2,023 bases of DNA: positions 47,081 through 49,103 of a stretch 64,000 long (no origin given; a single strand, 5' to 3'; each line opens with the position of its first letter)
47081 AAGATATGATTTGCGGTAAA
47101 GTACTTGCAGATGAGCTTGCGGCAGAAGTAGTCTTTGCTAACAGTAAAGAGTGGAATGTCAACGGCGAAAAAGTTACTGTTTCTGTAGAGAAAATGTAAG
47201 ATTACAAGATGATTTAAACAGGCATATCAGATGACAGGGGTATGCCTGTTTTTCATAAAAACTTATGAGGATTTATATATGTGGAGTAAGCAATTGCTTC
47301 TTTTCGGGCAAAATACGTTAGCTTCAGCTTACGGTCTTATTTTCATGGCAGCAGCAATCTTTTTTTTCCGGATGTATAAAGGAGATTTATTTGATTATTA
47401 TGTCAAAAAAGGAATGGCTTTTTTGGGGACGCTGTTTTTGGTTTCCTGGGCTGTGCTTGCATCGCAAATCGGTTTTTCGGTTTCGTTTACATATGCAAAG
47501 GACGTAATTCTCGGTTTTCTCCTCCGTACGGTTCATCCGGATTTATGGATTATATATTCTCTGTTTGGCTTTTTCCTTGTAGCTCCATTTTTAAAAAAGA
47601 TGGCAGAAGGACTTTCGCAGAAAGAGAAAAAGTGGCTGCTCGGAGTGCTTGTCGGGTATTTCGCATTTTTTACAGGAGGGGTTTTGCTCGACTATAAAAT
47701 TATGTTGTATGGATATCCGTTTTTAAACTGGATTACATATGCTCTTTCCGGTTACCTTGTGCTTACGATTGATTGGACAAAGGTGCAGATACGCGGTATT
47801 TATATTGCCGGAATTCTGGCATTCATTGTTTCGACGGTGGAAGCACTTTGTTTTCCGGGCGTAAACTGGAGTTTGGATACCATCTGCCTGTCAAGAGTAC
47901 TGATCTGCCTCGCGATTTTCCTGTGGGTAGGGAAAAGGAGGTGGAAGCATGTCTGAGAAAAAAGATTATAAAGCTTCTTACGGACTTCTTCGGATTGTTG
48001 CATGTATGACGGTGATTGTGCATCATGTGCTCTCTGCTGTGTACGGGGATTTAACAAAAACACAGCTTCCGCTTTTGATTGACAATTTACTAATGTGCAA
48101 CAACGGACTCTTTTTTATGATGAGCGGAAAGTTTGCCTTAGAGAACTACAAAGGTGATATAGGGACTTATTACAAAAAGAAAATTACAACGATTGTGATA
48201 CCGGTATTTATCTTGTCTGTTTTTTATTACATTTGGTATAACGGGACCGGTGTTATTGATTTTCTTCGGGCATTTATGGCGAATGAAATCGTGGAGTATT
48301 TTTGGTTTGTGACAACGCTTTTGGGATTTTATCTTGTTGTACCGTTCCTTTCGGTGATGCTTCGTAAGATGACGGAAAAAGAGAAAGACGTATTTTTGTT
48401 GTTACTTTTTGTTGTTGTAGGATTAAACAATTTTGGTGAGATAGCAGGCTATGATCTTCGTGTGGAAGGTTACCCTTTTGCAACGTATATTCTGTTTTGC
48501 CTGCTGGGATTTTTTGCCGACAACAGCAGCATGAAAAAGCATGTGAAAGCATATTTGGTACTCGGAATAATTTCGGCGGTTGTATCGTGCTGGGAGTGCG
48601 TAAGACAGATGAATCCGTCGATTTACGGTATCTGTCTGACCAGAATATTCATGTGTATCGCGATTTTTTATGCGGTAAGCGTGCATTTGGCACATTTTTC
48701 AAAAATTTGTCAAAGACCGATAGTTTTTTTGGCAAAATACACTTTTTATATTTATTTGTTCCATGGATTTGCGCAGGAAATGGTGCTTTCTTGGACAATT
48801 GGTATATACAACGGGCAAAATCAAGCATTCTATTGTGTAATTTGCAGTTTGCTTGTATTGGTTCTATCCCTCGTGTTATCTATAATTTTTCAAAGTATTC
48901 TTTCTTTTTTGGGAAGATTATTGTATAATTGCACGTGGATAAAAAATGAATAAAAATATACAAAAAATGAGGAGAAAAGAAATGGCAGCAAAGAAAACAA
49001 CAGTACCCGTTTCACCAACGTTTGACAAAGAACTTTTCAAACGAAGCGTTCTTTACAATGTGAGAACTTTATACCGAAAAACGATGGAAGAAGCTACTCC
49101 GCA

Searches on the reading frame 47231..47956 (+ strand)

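Call 98: search_protein_families(library=pfam, proteins=[window:47231-47956:+], max_evalue=0.00001)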
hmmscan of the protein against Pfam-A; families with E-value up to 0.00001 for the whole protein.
window:47231-47956:+ (241 aa): 1 family
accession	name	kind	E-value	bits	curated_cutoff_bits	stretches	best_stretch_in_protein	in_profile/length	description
PF01757.29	Acyl_transf_3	-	4.8e-07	29.6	31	1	38-233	51-257/326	Acyltransferase domain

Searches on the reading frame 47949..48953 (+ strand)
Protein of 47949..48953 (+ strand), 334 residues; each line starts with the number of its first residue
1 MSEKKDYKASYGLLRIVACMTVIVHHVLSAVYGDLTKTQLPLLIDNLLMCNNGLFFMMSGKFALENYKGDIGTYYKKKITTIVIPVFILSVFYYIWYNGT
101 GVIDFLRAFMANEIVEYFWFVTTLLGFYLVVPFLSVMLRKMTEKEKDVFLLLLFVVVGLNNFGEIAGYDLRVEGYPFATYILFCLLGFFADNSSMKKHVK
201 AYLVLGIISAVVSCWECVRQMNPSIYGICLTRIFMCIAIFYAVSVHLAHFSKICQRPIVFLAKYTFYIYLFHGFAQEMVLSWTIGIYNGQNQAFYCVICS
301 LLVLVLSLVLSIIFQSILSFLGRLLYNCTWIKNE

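Call 98: search_protein_families(library=pfam, proteins=[window:47949-48953:+], max_evalue=0.00001)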
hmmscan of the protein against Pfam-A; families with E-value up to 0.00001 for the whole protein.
window:47949-48953:+ (334 aa): 1 family
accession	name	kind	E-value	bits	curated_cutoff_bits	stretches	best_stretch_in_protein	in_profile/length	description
PF01757.29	Acyl_transf_3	-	6.9e-27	94.8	31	1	13-311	6-325/326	Acyltransferase domain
